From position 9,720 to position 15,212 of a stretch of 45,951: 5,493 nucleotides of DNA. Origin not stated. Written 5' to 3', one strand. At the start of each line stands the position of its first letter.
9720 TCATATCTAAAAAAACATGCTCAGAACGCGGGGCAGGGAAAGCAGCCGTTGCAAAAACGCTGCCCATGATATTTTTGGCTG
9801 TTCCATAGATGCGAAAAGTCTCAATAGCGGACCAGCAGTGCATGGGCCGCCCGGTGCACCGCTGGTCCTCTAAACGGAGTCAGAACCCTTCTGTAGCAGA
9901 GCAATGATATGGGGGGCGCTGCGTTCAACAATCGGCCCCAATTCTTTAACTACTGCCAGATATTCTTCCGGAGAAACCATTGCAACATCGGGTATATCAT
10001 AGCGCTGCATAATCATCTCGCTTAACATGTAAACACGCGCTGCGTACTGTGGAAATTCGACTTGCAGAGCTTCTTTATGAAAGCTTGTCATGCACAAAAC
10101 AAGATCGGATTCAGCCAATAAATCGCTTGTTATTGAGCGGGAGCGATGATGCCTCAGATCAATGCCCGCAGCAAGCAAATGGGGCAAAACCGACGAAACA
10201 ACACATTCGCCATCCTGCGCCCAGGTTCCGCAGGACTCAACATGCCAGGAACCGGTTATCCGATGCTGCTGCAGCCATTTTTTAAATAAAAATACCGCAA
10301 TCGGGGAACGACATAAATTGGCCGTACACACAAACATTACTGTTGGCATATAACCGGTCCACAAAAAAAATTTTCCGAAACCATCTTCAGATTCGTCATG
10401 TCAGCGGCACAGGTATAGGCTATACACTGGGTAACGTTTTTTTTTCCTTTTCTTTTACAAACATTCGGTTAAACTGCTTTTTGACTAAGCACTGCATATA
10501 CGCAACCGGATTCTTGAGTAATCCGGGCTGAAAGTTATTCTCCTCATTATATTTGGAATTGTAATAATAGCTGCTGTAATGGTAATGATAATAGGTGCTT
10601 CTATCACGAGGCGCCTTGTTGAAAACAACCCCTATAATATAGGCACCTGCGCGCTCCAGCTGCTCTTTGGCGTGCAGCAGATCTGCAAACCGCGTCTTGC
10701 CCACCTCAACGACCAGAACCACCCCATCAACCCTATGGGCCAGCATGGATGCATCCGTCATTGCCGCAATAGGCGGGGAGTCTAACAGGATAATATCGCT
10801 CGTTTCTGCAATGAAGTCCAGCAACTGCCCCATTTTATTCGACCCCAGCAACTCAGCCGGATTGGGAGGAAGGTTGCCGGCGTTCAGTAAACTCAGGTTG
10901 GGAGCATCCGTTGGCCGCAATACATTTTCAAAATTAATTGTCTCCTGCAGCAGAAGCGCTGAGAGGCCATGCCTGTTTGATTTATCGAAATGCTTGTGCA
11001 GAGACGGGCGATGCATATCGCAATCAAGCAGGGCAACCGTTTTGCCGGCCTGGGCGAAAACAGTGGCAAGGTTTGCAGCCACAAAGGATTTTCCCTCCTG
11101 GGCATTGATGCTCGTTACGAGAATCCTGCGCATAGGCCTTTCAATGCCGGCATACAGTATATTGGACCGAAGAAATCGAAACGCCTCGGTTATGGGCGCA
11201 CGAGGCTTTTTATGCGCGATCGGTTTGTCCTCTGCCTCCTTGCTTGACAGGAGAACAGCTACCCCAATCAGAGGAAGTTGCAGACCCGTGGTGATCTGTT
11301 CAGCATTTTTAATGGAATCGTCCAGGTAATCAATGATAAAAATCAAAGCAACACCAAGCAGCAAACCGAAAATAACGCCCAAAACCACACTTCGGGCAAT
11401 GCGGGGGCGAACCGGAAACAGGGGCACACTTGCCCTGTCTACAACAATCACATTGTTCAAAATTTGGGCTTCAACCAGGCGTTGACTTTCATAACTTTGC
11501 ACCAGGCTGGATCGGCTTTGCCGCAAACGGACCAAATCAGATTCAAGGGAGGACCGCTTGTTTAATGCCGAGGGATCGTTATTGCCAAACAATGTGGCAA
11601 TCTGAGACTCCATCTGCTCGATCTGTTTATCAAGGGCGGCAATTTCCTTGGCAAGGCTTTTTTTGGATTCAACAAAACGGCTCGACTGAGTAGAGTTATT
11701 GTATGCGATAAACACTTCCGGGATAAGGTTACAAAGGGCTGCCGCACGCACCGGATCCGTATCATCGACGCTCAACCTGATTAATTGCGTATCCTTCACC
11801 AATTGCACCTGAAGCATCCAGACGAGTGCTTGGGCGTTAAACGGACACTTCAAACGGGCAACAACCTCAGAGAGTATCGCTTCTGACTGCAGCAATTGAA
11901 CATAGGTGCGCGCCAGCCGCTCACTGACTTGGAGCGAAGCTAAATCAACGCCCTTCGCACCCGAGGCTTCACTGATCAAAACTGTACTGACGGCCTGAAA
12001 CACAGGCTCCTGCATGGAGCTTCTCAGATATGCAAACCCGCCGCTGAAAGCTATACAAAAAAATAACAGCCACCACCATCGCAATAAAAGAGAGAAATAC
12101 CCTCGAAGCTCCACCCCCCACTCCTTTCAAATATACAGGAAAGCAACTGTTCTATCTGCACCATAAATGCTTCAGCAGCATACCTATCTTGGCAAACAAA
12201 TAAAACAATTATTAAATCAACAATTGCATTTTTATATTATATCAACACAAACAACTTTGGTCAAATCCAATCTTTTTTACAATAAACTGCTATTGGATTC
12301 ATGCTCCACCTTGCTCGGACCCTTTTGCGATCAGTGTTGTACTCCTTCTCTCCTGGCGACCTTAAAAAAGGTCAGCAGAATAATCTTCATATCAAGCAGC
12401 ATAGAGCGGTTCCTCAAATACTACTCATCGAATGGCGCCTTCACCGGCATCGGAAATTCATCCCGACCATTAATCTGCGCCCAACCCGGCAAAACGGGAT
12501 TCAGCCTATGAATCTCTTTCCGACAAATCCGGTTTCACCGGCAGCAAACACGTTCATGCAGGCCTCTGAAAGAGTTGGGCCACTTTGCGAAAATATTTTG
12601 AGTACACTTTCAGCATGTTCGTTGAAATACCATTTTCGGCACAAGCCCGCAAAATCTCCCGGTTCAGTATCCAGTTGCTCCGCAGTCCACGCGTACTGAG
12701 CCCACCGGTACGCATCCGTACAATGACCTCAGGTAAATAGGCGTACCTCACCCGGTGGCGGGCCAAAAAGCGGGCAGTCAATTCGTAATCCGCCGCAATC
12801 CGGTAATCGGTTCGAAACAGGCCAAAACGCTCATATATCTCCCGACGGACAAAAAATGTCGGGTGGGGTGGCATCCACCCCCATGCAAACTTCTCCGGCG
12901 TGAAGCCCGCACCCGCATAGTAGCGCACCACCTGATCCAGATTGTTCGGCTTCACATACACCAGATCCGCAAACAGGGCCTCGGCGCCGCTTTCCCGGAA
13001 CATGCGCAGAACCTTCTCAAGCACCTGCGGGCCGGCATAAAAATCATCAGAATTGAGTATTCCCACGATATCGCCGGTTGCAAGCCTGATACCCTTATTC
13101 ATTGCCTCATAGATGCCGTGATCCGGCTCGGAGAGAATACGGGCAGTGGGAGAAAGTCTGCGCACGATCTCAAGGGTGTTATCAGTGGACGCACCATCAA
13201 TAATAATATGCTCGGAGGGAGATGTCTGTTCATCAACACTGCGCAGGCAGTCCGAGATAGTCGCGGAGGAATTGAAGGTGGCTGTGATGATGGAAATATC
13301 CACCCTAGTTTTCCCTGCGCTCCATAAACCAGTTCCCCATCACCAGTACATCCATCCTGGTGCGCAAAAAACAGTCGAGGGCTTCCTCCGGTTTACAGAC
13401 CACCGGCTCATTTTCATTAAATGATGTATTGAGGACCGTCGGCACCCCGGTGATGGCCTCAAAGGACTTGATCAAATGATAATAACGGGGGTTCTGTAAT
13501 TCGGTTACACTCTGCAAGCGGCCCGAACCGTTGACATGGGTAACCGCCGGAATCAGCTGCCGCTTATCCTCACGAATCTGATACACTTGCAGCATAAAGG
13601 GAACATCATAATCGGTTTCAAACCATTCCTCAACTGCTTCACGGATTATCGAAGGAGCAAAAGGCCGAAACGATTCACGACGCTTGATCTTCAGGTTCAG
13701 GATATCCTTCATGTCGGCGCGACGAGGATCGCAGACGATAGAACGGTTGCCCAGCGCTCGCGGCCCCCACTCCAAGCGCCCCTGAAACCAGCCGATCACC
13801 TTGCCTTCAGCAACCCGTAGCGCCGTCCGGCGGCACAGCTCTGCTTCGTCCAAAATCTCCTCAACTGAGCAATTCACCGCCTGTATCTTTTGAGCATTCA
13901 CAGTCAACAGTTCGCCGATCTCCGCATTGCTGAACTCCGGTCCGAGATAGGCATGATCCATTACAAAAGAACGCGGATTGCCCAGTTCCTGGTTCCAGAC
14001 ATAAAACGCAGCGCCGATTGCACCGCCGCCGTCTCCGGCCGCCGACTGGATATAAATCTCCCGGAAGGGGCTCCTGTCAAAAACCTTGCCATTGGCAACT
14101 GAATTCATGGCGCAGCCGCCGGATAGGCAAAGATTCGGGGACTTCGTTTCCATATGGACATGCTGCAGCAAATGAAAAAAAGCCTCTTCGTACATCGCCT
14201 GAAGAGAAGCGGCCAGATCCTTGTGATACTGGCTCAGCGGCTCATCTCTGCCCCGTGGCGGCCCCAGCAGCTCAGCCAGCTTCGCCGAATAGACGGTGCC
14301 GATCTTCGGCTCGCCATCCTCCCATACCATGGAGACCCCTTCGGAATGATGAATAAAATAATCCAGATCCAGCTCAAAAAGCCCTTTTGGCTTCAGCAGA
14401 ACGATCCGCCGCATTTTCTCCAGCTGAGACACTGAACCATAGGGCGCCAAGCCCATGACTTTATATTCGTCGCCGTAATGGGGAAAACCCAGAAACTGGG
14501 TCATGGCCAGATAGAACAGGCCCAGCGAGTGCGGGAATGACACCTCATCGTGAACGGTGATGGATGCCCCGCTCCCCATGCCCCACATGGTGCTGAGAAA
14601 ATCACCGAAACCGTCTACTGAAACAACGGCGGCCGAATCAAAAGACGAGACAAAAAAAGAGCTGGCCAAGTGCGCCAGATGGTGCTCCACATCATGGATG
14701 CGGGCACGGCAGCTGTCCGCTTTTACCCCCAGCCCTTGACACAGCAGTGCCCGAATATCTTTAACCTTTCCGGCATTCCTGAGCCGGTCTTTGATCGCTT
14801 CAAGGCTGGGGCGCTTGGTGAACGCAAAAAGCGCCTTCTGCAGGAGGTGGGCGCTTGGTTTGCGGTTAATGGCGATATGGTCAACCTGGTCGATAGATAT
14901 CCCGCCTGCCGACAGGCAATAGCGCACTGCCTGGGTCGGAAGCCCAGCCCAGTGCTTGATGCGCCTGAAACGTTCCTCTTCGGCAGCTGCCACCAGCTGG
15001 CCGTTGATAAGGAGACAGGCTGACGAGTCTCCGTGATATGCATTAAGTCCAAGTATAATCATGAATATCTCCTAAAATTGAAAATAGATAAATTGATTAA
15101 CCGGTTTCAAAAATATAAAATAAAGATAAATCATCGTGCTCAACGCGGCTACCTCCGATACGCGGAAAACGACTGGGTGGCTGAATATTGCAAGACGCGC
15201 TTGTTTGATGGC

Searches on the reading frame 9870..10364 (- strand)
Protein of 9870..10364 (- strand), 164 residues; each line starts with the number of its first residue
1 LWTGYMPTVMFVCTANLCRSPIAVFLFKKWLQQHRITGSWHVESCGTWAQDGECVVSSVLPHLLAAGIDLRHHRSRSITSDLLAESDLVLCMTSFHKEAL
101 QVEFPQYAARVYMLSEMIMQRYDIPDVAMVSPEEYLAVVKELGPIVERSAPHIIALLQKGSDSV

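Call 8: search_protein_families(library=pfam, proteins=[window:9870-10364:-], max_evalue=0.0001)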
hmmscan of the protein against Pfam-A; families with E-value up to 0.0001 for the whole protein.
window:9870-10364:- (164 aa): 1 family
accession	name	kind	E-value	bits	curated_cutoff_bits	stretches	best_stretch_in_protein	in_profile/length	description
PF01451.26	LMWPc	-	1.3e-22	81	23.2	1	9-142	1-136/144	Low molecular weight phosphotyrosine protein phosphatase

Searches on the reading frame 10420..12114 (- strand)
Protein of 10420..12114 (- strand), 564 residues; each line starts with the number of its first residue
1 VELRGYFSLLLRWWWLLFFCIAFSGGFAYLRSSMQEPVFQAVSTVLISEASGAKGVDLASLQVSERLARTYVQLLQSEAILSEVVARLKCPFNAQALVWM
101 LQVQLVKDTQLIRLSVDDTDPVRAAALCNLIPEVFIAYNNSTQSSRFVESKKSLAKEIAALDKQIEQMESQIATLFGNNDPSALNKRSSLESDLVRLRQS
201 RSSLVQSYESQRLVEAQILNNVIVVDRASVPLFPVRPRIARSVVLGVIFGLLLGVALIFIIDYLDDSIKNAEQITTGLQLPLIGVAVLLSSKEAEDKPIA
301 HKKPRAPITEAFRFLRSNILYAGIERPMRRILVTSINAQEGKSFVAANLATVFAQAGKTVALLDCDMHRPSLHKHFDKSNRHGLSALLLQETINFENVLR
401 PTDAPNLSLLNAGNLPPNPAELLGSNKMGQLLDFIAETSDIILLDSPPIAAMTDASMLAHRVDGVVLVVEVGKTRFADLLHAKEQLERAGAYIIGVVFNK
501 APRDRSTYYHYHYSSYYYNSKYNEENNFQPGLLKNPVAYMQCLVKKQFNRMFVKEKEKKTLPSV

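Call 8: search_protein_families(library=pfam, proteins=[window:10420-12114:-], max_evalue=0.0001)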
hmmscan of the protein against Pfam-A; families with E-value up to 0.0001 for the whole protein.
window:10420-12114:- (564 aa): 6 families
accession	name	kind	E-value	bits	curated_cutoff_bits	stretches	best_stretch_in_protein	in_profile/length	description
PF10609.15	ParA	-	2.2e-11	44.1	27.1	1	331-499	6-173/246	NUBPL iron-transfer P-loop NTPase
PF01656.29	CbiA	-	2e-09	37.9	25.4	1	331-506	1-88/125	CobQ/CobB/MinD/ParA nucleotide binding domain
PF13807.11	GNVR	-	1.3e-08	35.1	27.7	1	203-260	22-79/82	G-rich domain on putative tyrosine kinase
PF02706.20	Wzz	-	1.9e-08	34.9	25.5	1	2-87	4-90/91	Chain length determinant protein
PF13614.12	AAA_31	-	2.8e-06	27.8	27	1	340-470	13-148/177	AAA domain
PF13500.12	AAA_26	-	3.8e-06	27.4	27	0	446-505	112-171/198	AAA domain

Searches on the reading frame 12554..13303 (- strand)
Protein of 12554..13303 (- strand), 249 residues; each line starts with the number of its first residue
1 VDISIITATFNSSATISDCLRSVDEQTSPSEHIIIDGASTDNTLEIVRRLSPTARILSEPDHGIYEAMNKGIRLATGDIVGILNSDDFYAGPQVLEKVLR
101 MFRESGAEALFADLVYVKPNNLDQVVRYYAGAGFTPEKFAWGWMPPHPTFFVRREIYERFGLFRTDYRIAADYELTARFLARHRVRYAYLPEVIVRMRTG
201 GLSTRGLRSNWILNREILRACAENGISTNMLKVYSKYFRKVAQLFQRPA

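Call 8: search_protein_families(library=pfam, proteins=[window:12554-13303:-], max_evalue=0.0001)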
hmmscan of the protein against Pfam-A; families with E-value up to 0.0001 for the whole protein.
window:12554-13303:- (249 aa): 3 families
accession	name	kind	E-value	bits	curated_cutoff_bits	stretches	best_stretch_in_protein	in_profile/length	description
PF00535.33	Glycos_transf_2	-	1.4e-22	80.9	23.3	1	4-128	1-129/168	Glycosyl transferase family 2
PF13641.12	Glyco_tranf_2_3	-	1.5e-09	38.7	27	1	3-198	3-212/230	Glycosyltransferase like family 2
PF10111.15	Glyco_tranf_2_2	-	4.9e-05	23.4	27.3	0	12-102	9-106/276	Glycosyltransferase like family 2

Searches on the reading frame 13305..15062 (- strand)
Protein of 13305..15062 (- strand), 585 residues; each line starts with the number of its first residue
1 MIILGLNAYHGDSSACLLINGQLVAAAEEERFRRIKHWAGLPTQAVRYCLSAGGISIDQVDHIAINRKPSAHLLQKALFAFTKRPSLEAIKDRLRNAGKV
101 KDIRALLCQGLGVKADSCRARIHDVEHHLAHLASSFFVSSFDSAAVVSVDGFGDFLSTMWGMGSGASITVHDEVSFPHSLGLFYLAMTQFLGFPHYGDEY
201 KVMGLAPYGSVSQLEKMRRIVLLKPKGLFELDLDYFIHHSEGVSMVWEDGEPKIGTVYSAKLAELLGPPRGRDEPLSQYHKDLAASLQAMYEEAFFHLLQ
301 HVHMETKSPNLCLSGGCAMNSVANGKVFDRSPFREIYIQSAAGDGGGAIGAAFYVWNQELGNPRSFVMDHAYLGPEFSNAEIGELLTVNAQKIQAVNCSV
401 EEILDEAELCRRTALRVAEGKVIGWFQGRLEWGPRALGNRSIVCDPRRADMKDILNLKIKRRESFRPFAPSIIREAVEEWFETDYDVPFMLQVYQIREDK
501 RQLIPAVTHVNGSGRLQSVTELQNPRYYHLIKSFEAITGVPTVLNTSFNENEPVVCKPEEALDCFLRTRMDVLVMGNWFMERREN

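Call 8: search_protein_families(library=pfam, proteins=[window:13305-15062:-], max_evalue=0.0001)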
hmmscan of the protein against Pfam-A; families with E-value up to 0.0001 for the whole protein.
window:13305-15062:- (585 aa): 2 families
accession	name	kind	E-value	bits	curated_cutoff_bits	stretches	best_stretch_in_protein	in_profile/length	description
PF16861.10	Carbam_trans_C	-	1.5e-69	233.4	27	1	416-582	3-170/170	Carbamoyltransferase C-terminus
PF02543.21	Carbam_trans_N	-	3.9e-56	191.4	24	1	3-352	2-345/346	Carbamoyltransferase N-terminus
